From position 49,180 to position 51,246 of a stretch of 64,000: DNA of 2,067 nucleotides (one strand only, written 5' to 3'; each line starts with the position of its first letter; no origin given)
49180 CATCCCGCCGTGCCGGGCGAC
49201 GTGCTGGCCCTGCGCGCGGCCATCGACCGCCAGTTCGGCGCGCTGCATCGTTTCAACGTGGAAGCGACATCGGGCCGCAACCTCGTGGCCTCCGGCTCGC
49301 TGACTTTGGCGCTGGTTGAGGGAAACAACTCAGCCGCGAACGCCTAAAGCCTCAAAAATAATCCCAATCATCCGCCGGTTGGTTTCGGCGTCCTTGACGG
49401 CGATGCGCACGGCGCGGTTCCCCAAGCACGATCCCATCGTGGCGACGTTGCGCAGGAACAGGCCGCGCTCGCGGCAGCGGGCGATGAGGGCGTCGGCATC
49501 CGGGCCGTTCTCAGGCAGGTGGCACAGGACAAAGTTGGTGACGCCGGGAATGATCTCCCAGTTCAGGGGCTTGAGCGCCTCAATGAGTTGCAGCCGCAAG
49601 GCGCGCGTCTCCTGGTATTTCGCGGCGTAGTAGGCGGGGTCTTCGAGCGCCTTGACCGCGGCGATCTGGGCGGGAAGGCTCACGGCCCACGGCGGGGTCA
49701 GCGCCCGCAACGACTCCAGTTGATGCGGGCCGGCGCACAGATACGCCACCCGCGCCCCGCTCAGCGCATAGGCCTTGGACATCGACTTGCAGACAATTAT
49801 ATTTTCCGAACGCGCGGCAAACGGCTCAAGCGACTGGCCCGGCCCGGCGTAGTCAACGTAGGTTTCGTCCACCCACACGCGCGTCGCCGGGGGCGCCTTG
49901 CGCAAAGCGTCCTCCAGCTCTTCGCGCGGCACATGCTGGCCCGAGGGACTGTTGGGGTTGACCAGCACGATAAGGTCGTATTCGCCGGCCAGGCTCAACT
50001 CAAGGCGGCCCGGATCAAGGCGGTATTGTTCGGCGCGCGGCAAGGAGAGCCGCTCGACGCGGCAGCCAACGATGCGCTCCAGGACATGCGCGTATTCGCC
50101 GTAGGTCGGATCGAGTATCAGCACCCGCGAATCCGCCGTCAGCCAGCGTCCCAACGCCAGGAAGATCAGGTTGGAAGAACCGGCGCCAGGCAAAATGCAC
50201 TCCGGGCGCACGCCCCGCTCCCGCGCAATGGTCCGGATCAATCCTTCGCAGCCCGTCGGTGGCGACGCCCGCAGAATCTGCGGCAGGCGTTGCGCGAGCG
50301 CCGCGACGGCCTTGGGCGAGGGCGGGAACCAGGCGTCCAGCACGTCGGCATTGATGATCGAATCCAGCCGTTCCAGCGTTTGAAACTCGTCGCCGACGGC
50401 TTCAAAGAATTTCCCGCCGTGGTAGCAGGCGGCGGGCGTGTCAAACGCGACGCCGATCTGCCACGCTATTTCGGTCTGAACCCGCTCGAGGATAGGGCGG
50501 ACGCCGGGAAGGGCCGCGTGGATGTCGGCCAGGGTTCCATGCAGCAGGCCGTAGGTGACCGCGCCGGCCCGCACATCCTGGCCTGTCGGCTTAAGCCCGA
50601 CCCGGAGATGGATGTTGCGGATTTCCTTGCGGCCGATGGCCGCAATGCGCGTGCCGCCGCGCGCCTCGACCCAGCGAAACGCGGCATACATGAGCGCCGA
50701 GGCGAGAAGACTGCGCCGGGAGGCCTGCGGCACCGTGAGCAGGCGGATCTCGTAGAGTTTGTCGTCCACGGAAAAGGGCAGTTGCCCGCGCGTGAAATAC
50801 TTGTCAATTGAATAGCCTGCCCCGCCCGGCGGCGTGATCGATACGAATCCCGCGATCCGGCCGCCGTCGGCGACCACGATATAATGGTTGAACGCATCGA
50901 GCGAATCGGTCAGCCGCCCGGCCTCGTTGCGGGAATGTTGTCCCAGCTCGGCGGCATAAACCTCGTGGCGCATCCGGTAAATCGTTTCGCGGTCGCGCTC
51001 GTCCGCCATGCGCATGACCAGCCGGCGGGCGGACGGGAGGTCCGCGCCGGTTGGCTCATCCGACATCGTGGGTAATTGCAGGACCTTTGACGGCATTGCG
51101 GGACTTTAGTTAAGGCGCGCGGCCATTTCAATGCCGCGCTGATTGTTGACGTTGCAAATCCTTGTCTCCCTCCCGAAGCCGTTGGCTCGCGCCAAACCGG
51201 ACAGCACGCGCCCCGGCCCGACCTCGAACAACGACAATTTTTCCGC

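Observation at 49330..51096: Unusual fusion of a GNAT-like N-acyltransferase domain to a HisC-like PLP aminotransferase inside the lipid cluster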

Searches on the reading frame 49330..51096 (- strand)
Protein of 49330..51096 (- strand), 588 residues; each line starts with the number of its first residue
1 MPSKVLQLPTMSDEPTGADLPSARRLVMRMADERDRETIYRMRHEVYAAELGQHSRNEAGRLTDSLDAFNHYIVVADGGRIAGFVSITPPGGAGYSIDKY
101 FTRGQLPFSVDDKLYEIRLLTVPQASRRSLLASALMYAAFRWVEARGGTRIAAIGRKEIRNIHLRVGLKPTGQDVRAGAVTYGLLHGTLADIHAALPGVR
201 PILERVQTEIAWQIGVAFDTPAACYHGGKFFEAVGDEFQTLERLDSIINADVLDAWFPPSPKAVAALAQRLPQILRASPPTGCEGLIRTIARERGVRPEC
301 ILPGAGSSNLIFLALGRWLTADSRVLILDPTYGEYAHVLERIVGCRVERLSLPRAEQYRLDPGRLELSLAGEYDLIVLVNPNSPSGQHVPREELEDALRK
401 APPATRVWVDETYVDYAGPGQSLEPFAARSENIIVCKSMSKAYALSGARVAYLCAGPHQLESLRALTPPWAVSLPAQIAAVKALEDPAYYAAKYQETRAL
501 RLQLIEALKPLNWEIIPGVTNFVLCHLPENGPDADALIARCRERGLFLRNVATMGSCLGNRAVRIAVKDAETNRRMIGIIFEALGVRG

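Call 3: search_protein_families(library=pfam, proteins=[window:49330-51096:-], max_evalue=1)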
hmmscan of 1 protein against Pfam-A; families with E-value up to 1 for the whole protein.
window:49330-51096:- (588 aa): 5 families
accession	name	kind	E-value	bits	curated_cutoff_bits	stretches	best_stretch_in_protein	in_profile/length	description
PF00155.27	Aminotran_1_2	-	4e-33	115.5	19.7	1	261-578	20-359/361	Aminotransferase class I and II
PF00583.31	Acetyltransf_1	-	1.1e-05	26.1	20.7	1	61-153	24-98/116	Acetyltransferase (GNAT) family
PF13444.12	Acetyltransf_5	-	0.00074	20.6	22.4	1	42-133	1-98/102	Acetyltransferase (GNAT) domain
PF21926.2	FeeM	-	0.001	19.3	27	1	39-172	2-140/158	N-acyl amino acid synthase FeeM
PF00765.23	Autoind_synth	-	0.11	12.5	24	0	33-167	7-151/183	Autoinducer synthase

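Call 4: search_protein_families(library=ncbifam, proteins=[window:49330-51096:-], max_evalue=1)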
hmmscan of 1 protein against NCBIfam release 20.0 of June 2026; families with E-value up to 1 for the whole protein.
window:49330-51096:- (588 aa): 61 families (the best 25 are shown)
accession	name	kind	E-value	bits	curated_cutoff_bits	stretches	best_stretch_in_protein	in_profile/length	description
TIGR01140.1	L_thr_O3P_dcar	equivalog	4.4e-55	187.1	290.55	1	261-577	28-327/331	threonine-phosphate decarboxylase CobD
TIGR01141.1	hisC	equivalog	1e-48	166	276.55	1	257-580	32-346/349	histidinol-phosphate transaminase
NF002878.0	PRK03321.1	subfamily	6.3e-35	120.5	374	1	256-579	33-344/352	histidinol-phosphate transaminase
NF005915.1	PRK07908.1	equivalog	1e-34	120.4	360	1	286-578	50-329/332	Rv2231c family histidinol phosphate aminotransferase CobC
NF053748.1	bifunc_CobBC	exception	8.1e-33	113.8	950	1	287-578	519-794/797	bifunctional hydrogenobyrinic acid a,c-diamide synthase/histidinol phosphate aminotransferase CobBC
NF003496.0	PRK05166.1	equivalog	7e-31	107.3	540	1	256-538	47-331/373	histidinol-phosphate transaminase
NF006014.0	PRK08153.1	equivalog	9e-30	103.8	510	1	254-572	42-352/370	pyridoxal phosphate-dependent aminotransferase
NF041364.1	GntC_guanitoxin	equivalog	2.5e-28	99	415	1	269-543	25-316/356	guanitoxin biosynthesis PLP-dependent (S)-gamma-hydroxy-L-arginine cyclodehydratase GntC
NF006580.0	PRK09105.1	subfamily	3.2e-28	98.6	444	1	251-531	52-325/375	pyridoxal phosphate-dependent aminotransferase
NF002877.0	PRK03317.1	equivalog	2.6e-27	95.6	409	1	308-555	102-344/374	histidinol-phosphate transaminase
NF051461.1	pyoverd_PtaA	equivalog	4.1e-24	85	500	1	254-526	43-309/359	pyoverdine biosynthesis transaminase PtaA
NF002726.0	PRK02610.1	equivalog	3.5e-23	82.1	391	1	296-580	89-365/374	histidinol-phosphate transaminase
NF006225.0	PRK08354.1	equivalog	1.7e-21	76.9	288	1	312-580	73-312/318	putative aminotransferase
NF004870.0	PRK06225.1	equivalog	9.8e-20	70.6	351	1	278-567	63-356/380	pyridoxal phosphate-dependent aminotransferase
NF004770.0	PRK06108.1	subfamily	5.5e-17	61.7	422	1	299-512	97-318/396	pyridoxal phosphate-dependent aminotransferase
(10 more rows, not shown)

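Call 9: find_homologous_proteins(query=window:49330-51096:-, max_evalue=0.00001)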
Query window:49330-51096:- (588 aa): 3722 proteins with E <= 0.00001 among 8000 candidates; the best 120 are listed.
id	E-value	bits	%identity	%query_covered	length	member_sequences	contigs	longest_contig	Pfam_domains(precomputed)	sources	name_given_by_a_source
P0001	0.0e+0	1329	100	100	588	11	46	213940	PF00155.28,PF00583.32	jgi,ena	jgi:histidinol-phosphate/aromatic aminotransferase/cobyric acid decarboxylase-like protein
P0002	0.0e+0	1183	89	98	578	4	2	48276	PF00155.28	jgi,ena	jgi:histidinol-phosphate/aromatic aminotransferase/cobyric acid decarboxylase-like protein/N-acyl-L-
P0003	0.0e+0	1181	88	99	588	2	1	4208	PF00155.28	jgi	jgi:histidinol-phosphate/aromatic aminotransferase/cobyric acid decarboxylase-like protein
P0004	0.0e+0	1181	89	98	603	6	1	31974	PF00155.28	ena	-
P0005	0.0e+0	1147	86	99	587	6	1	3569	PF00155.28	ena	-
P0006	0.0e+0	1147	88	97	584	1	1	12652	PF00155.28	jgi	jgi:histidinol-phosphate/aromatic aminotransferase/cobyric acid decarboxylase-like protein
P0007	0.0e+0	1145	88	96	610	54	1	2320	PF00155.28,PF21926.3,PF00583.32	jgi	jgi:histidinol-phosphate/aromatic aminotransferase/cobyric acid decarboxylase-like protein/N-acyl-L-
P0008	0.0e+0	1145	88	97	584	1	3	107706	PF00155.28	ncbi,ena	-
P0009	0.0e+0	1101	86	95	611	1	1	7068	PF00155.28,PF21926.3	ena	-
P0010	0.0e+0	1096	84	95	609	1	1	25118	PF00155.28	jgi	jgi:histidinol-phosphate/aromatic aminotransferase/cobyric acid decarboxylase-like protein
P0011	0.0e+0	1086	83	95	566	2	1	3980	PF00155.28,PF21926.3,PF00583.32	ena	-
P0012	0.0e+0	1079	83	95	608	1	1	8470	PF00155.28,PF21926.3,PF00583.32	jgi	jgi:histidinol-phosphate/aromatic aminotransferase/cobyric acid decarboxylase-like protein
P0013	0.0e+0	1078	83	95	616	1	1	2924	PF00155.28,PF21926.3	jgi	jgi:histidinol-phosphate/aromatic aminotransferase/cobyric acid decarboxylase-like protein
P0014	0.0e+0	1077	83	95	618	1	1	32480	PF13444.13,PF00155.28,PF21926.3,PF00583.32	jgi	jgi:histidinol-phosphate/aromatic aminotransferase/cobyric acid decarboxylase-like protein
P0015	0.0e+0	1069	83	95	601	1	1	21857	PF00155.28,PF00583.32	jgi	jgi:histidinol-phosphate/aromatic aminotransferase/cobyric acid decarboxylase-like protein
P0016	0.0e+0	1069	82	95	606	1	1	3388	PF00155.28,PF21926.3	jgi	jgi:histidinol-phosphate/aromatic aminotransferase/cobyric acid decarboxylase-like protein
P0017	0.0e+0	1057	86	90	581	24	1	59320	PF00155.28,PF21926.3,PF00583.32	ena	-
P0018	0.0e+0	1057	82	95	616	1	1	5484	PF13444.13,PF00155.28,PF21926.3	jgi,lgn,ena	-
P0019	0.0e+0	1048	77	99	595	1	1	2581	PF00155.28,PF21926.3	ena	-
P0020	0.0e+0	1046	80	95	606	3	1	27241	PF13444.13,PF00155.28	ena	-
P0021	0.0e+0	1044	79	98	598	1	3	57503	PF00155.28,PF21926.3,PF00583.32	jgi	-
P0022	0.0e+0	1044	82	95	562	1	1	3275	PF00155.28,PF21926.3,PF00583.32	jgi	-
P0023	0.0e+0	1041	79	96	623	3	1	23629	PF00155.28,PF21926.3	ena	-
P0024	0.0e+0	1036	81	94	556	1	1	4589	PF00155.28,PF21926.3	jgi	jgi:histidinol-phosphate/aromatic aminotransferase/cobyric acid decarboxylase-like protein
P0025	0.0e+0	1027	78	96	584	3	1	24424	PF00155.28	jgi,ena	jgi:histidinol-phosphate/aromatic aminotransferase/cobyric acid decarboxylase-like protein/N-acyl-L-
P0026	0.0e+0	1027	77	100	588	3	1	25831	PF00155.28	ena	-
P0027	0.0e+0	1024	77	99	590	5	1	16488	PF13444.13,PF00155.28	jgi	jgi:histidinol-phosphate/aromatic aminotransferase/cobyric acid decarboxylase-like protein/N-acyl-L-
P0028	0.0e+0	1012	79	95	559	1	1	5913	PF13444.13,PF00155.28,PF21926.3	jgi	-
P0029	3.5e-296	1001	75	98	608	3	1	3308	PF00155.28,PF21926.3,PF00583.32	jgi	-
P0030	4.6e-296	1001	78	94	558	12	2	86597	PF00155.28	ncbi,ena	-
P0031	3.6e-295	998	78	95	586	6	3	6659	PF00155.28,PF21926.3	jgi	jgi:histidinol-phosphate/aromatic aminotransferase/cobyric acid decarboxylase-like protein/N-acyl-L-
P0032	8.0e-294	994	77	95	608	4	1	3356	PF13444.13,PF00155.28,PF21926.3,PF00583.32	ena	-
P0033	5.8e-292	987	91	80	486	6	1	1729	PF00155.28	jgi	jgi:histidinol-phosphate/aromatic aminotransferase/cobyric acid decarboxylase-like protein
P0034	6.0e-292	987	73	99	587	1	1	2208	PF00155.28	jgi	-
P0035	2.2e-288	976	74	95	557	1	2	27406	PF00155.28,PF00583.32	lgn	-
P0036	3.3e-288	975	73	99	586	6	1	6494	PF00155.28,PF21926.3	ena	-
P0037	7.5e-288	974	89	81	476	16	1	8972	PF00155.28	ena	-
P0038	9.7e-288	973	76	95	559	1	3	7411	PF00155.28,PF21926.3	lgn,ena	-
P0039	2.1e-286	969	72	100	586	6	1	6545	PF00155.28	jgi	jgi:histidinol-phosphate/aromatic aminotransferase/cobyric acid decarboxylase-like protein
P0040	7.0e-286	967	75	95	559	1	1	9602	PF00155.28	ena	-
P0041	2.8e-285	965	75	97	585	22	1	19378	PF00155.28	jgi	jgi:histidinol-phosphate/aromatic aminotransferase/cobyric acid decarboxylase-like protein/N-acyl-L-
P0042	3.5e-283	958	75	94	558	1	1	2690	PF00155.28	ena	-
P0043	3.5e-282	955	71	100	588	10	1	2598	PF00155.28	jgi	jgi:histidinol-phosphate/aromatic aminotransferase/cobyric acid decarboxylase-like protein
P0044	1.5e-281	953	71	99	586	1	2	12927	PF00155.28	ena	-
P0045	2.5e-281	952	71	99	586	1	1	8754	PF00155.28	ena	-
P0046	4.1e-281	952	74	96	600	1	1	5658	PF00155.28,PF21926.3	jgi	jgi:histidinol-phosphate/aromatic aminotransferase/cobyric acid decarboxylase-like protein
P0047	9.0e-281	950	74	95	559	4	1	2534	PF00155.28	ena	-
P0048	3.2e-280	949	71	99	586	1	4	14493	PF00155.28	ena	-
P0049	3.5e-280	949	71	99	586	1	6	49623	PF00155.28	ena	-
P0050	1.1e-279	947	73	95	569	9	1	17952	PF00155.28,PF21926.3,PF00765.24,PF00583.32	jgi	-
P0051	1.3e-279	947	71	99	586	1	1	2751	PF00155.28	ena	-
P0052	2.4e-279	946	71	99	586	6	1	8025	PF00155.28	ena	-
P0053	2.6e-279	946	71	99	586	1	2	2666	PF00155.28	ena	-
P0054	3.2e-279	945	71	99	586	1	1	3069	PF00155.28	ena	-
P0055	5.6e-279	945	70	99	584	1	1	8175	PF00155.28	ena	-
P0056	2.8e-278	942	72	96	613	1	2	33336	PF00155.28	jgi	jgi:histidinol-phosphate/aromatic aminotransferase/cobyric acid decarboxylase-like protein/N-acyl-L-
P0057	7.0e-278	941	71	98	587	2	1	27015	PF00155.28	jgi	-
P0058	3.9e-275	932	72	96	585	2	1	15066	PF00155.28,PF21926.3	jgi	jgi:histidinol-phosphate/aromatic aminotransferase/cobyric acid decarboxylase-like protein/N-acyl-L-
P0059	1.6e-273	927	69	97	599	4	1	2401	PF00155.28,PF21926.3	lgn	-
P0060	1.3e-272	924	72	94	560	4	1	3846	PF00155.28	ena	-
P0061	1.8e-271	920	68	99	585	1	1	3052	PF00155.28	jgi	jgi:histidinol-phosphate/aromatic aminotransferase/cobyric acid decarboxylase-like protein/N-acyl-L-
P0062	5.0e-270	915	71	95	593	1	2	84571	PF00155.28,PF21926.3,PF00583.32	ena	-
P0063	5.2e-270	915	71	96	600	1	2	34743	PF00155.28,PF21926.3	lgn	-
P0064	3.6e-269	912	69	96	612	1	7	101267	PF00155.28,PF21926.3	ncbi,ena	-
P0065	1.0e-265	901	69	96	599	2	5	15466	PF00155.28,PF21926.3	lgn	-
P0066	2.6e-265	899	68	96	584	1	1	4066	PF00155.28,PF21926.3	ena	-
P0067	6.6e-265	898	69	95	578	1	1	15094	PF00155.28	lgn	-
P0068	8.7e-264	894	69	95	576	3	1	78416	PF00155.28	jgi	-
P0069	7.1e-261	885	68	95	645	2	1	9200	PF00155.28,PF21926.3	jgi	jgi:histidinol-phosphate/aromatic aminotransferase/cobyric acid decarboxylase-like protein/N-acyl-L-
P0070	2.2e-260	883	68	95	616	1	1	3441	PF00155.28,PF21926.3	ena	-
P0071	1.2e-258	877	68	96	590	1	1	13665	PF00155.28,PF21926.3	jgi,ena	jgi:histidinol-phosphate/aromatic aminotransferase/cobyric acid decarboxylase-like protein/N-acyl-L-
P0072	4.9e-258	875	65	99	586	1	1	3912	PF00155.28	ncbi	-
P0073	1.3e-257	874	66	97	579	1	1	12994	PF00155.28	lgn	-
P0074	5.3e-257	872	68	96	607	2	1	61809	PF00155.28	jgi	jgi:histidinol-phosphate/aromatic aminotransferase/cobyric acid decarboxylase-like protein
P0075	6.4e-257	872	68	98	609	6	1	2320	PF00155.28,PF21926.3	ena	-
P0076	1.3e-256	871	67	95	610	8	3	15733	PF00155.28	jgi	jgi:histidinol-phosphate/aromatic aminotransferase/cobyric acid decarboxylase-like protein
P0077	2.4e-256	870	66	98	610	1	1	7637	PF00155.28,PF21926.3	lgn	-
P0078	1.3e-255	867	65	97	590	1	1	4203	PF00155.28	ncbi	-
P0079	1.6e-255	867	66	97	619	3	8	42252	PF00155.28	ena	-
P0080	5.6e-255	865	66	97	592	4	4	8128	PF00155.28,PF21926.3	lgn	-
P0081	4.7e-254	862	67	96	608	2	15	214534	PF00155.28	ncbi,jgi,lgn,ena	ncbi:MAG: histidinol-phosphate transaminase [Verrucomicrobiota bacterium]|jgi:histidinol-phosphate/a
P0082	8.5e-254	861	67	96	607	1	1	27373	PF00155.28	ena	-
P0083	1.5e-253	861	68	93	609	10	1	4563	PF00155.28,PF21926.3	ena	-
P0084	4.0e-253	859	66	94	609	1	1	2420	PF00155.28,PF21926.3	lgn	-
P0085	7.6e-253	858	67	95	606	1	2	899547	PF00155.28,PF21926.3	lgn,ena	-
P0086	1.3e-252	858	64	96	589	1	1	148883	PF00155.28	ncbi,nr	ncbi:MAG: histidinol-phosphate aminotransferase family protein [Verrucomicrobiales bacterium]|nr:his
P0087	2.8e-251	853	67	95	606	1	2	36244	PF00155.28,PF21926.3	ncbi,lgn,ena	ncbi:MAG: histidinol-phosphate transaminase [Verrucomicrobiota bacterium]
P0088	3.2e-251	853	65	96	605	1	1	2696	PF00155.28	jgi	-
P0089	8.0e-251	852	66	98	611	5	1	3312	PF00155.28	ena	-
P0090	3.6e-250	849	64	96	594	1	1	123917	PF00155.28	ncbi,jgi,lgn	jgi:histidinol-phosphate/aromatic aminotransferase/cobyric acid decarboxylase-like protein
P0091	4.8e-250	849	65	97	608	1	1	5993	PF00155.28,PF21926.3,PF00583.32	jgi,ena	-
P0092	1.7e-249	847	65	97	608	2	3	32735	PF00155.28,PF21926.3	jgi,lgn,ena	jgi:histidinol-phosphate/aromatic aminotransferase/cobyric acid decarboxylase-like protein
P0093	3.0e-249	846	65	98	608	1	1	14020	PF00155.28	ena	-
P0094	4.2e-249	846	65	98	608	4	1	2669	PF00155.28,PF21926.3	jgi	jgi:histidinol-phosphate/aromatic aminotransferase/cobyric acid decarboxylase-like protein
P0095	4.4e-249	846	66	96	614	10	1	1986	PF00155.28,PF21926.3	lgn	-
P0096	1.7e-248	844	68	91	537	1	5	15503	PF00155.28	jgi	jgi:histidinol-phosphate/aromatic aminotransferase/cobyric acid decarboxylase-like protein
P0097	2.6e-248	843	66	95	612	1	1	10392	PF00155.28,PF21926.3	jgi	jgi:histidinol-phosphate/aromatic aminotransferase/cobyric acid decarboxylase-like protein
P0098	2.7e-248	843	66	97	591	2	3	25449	PF00155.28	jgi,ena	jgi:histidinol-phosphate/aromatic aminotransferase/cobyric acid decarboxylase-like protein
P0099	2.0e-246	837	71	88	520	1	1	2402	PF00155.28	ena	-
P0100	4.9e-246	836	64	95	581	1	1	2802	PF00155.28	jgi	jgi:histidinol-phosphate/aromatic aminotransferase/cobyric acid decarboxylase-like protein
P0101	1.1e-245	835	64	98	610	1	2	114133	PF00155.28,PF21926.3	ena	-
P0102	1.9e-245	834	66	95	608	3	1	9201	PF00155.28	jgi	jgi:histidinol-phosphate/aromatic aminotransferase/cobyric acid decarboxylase-like protein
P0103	2.1e-245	834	66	96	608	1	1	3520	PF00155.28,PF21926.3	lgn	-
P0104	3.7e-244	830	64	97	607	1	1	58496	PF00155.28,PF21926.3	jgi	jgi:histidinol-phosphate/aromatic aminotransferase/cobyric acid decarboxylase-like protein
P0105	2.6e-242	824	64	95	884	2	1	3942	PF00155.28,PF21926.3,PF00698.27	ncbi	-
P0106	2.6e-242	823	65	96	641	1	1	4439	PF00155.28,PF21926.3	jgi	jgi:histidinol-phosphate/aromatic aminotransferase/cobyric acid decarboxylase-like protein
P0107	4.4e-242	823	64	94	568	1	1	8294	PF00155.28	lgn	-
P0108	9.1e-242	822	66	94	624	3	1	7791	PF00155.28,PF21926.3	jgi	jgi:histidinol-phosphate/aromatic aminotransferase/cobyric acid decarboxylase-like protein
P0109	1.3e-239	815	61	99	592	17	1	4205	PF00155.28,PF00583.32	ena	-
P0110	1.4e-239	815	61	97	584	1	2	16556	PF00155.28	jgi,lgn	jgi:histidinol-phosphate/aromatic aminotransferase/cobyric acid decarboxylase-like protein/N-acyl-L-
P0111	3.7e-238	810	61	98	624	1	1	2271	PF00155.28,PF21926.3,PF00583.32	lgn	-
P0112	4.1e-238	810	63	96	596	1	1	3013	PF00155.28,PF21926.3,PF00583.32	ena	-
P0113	1.8e-237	808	62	95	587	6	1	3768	PF00155.28,PF00583.32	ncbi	-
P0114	1.5e-236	805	62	96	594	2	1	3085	PF00155.28,PF00583.32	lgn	-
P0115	2.1e-236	804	82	73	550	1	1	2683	PF00155.28,PF21926.3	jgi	-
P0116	3.9e-236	803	61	95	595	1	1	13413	PF00155.28,PF00583.32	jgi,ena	-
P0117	4.4e-236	803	62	95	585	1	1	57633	PF00155.28,PF00583.32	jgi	jgi:histidinol-phosphate/aromatic aminotransferase/cobyric acid decarboxylase-like protein/GNAT supe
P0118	4.6e-236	803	64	95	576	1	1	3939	PF13444.13,PF00155.28,PF21926.3,PF00583.32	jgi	jgi:histidinol-phosphate/aromatic aminotransferase/cobyric acid decarboxylase-like protein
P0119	4.9e-236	803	62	96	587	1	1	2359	PF00155.28,PF00583.32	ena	-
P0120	5.1e-236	803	62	98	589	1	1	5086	PF00155.28,PF00583.32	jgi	jgi:histidinol-phosphate/aromatic aminotransferase/cobyric acid decarboxylase-like protein/GNAT supe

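Call 63: search_protein_families(library=pfam, proteins=[P0105], max_evalue=0.0001)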
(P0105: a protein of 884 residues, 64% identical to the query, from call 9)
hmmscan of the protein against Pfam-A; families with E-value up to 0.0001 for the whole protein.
P0105 (884 aa): 3 families
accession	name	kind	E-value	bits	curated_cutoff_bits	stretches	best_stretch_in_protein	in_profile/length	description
PF00698.26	Acyl_transf_1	-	5.7e-37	128.3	32.7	1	4-272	2-265/319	Acyl transferase domain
PF00155.27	Aminotran_1_2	-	2.9e-30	106.1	19.7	1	599-865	69-346/361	Aminotransferase class I and II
PF21926.2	FeeM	-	9.5e-10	38.9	27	1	337-471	2-141/158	N-acyl amino acid synthase FeeM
